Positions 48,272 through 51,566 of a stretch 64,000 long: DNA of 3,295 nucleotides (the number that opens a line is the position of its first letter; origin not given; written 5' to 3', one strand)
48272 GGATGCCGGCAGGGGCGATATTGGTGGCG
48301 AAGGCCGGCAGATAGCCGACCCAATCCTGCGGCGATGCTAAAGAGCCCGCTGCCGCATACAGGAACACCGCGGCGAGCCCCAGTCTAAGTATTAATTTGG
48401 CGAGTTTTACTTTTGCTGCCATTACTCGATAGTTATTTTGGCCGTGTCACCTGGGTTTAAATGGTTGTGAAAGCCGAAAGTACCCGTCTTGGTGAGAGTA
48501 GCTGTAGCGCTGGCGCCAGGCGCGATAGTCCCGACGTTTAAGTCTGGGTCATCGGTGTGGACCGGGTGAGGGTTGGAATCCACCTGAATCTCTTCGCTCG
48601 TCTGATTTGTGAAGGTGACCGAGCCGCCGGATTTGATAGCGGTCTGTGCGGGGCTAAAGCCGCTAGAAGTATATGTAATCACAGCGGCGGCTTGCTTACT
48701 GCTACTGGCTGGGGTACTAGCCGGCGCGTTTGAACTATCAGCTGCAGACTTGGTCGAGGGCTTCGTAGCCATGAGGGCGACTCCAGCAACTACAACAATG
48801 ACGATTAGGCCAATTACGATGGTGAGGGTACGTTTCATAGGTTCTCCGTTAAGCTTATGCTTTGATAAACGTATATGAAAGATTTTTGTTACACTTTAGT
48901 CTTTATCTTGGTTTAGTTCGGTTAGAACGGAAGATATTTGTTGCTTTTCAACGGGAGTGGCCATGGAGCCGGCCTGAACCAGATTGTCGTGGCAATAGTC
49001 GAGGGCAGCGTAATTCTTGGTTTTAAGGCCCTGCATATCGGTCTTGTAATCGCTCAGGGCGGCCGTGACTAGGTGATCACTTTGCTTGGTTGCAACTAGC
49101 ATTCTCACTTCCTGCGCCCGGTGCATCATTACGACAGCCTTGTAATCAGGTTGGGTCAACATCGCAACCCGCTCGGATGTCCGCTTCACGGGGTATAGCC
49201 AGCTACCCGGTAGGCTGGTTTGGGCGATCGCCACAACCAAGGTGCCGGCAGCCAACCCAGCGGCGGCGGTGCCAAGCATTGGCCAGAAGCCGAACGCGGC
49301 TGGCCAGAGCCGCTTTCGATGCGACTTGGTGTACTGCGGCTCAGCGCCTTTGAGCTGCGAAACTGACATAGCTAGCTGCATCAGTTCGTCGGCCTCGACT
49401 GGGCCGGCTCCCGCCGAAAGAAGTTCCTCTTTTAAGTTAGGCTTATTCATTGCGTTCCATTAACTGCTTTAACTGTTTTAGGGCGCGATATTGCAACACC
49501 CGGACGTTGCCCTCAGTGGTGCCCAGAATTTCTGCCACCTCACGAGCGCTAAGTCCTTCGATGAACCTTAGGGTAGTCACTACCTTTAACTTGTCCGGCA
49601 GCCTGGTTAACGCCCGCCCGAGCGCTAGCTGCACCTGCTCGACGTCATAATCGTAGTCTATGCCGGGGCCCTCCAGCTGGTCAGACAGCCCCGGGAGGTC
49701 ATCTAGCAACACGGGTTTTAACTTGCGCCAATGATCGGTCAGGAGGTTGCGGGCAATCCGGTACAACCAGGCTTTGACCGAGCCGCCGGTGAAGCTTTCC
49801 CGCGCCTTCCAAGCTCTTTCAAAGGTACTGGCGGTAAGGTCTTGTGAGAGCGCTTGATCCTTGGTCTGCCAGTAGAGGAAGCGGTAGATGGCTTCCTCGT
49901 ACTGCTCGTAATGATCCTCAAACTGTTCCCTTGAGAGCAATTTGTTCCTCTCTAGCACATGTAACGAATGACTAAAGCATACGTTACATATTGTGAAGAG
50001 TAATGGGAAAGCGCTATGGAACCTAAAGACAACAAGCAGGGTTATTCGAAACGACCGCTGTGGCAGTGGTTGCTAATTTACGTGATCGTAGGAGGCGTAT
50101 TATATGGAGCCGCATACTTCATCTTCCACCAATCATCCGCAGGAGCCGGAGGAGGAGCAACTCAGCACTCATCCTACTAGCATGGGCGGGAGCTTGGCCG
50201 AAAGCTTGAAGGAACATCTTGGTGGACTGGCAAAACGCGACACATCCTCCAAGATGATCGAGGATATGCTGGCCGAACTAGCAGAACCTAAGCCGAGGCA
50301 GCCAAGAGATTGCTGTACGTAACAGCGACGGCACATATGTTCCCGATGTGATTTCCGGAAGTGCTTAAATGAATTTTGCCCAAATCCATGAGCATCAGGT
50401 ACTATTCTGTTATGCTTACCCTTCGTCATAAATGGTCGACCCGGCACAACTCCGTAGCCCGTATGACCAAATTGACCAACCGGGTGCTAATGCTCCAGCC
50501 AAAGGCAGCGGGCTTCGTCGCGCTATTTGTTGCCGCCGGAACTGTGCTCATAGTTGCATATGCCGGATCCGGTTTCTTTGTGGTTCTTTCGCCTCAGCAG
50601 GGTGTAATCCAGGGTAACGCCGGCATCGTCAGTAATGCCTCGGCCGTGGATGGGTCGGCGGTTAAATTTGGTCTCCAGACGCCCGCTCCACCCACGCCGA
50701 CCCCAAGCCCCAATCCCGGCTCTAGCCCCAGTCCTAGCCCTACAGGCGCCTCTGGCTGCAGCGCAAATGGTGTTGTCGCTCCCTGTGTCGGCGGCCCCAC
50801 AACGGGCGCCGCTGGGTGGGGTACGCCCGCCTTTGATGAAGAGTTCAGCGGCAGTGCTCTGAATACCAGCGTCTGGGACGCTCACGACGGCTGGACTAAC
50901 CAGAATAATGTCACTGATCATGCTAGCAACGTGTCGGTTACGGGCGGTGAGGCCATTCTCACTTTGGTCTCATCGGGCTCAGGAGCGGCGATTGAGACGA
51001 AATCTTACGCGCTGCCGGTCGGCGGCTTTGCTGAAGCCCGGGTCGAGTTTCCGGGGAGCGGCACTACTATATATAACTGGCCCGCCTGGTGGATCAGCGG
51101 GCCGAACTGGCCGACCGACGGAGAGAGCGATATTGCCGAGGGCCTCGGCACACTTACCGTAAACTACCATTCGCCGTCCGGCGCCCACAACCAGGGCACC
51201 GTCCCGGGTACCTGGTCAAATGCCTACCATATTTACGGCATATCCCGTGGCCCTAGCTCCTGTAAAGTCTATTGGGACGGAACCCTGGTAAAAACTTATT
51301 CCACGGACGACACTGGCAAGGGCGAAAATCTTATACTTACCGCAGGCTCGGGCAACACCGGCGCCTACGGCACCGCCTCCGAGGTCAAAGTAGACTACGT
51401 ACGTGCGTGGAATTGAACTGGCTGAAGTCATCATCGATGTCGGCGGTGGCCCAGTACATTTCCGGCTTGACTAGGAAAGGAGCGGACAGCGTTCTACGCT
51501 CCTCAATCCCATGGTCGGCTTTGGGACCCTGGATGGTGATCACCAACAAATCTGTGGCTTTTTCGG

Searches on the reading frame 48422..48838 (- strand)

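Call 57: search_protein_families(library=pfam, proteins=[window:48422-48838:-], max_evalue=0.01)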
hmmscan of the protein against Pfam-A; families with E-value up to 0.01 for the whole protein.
window:48422-48838:- (138 aa): 2 families
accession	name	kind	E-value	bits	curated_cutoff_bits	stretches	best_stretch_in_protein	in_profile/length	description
PF13473.12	Cupredoxin_1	-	1.8e-06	28.4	27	1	41-136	12-103/104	Cupredoxin-like domain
PF05084.19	GRA6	-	0.0094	16.4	27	0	5-97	17-109/186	Granule antigen protein (GRA6)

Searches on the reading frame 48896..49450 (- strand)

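Call 57: search_protein_families(library=pfam, proteins=[window:48896-49450:-], max_evalue=0.01)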
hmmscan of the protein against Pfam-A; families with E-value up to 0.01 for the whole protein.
window:48896-49450:- (184 aa): 2 families
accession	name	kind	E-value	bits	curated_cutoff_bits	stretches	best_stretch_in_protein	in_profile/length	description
PF18915.5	DUF5667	-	6.4e-06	27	27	1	79-145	2-73/99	Domain of unknown function (DUF5667)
PF10042.14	DUF2278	-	0.0031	17.9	25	1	104-168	43-110/206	Uncharacterized conserved protein (DUF2278)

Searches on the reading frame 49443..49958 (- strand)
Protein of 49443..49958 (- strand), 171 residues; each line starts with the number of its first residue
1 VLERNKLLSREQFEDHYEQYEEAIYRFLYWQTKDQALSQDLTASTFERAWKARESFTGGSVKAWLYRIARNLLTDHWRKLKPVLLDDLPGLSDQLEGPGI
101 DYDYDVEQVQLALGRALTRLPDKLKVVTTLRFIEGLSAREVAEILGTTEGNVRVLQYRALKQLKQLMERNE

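Call 57: search_protein_families(library=pfam, proteins=[window:49443-49958:-], max_evalue=0.01)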
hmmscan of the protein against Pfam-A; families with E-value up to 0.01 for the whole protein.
window:49443-49958:- (171 aa): 5 families
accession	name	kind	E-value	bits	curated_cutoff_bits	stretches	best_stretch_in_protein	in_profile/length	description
PF04542.20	Sigma70_r2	-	2.3e-15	56.6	24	1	17-81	2-69/71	Sigma-70 region 2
PF08281.18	Sigma70_r4_2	-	1.5e-12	47.4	25.7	1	111-163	2-54/54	Sigma-70, region 4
PF04545.22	Sigma70_r4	-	6.4e-10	38.8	24.1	1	116-165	1-50/50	Sigma-70, region 4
PF22029.2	PhyR_sigma2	-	0.005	17.3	27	0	32-68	16-53/55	Sigma2 domain of PhyR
PF22233.2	PhyR_sigma-like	-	0.0084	16.3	27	0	132-164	16-48/50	Response regulator PhyR, sigma-like domain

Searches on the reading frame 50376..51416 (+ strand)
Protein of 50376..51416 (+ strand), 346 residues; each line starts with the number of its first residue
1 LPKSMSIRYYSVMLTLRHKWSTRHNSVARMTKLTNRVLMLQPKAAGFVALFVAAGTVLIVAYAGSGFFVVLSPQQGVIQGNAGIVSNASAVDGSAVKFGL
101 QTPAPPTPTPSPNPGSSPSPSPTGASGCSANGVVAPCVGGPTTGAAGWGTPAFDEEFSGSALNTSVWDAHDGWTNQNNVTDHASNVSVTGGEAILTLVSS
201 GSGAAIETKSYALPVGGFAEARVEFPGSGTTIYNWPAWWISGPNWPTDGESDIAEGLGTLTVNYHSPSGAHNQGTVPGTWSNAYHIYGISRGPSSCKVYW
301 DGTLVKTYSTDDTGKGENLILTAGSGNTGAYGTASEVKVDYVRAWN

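Call 57: search_protein_families(library=pfam, proteins=[window:50376-51416:+], max_evalue=0.01)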
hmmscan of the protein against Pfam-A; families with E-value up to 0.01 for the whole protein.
window:50376-51416:+ (346 aa): 1 family
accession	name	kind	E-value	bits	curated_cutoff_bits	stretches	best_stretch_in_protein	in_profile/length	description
PF00722.28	Glyco_hydro_16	-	3.1e-06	27.2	22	1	176-314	4-141/175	Glycosyl hydrolases family 16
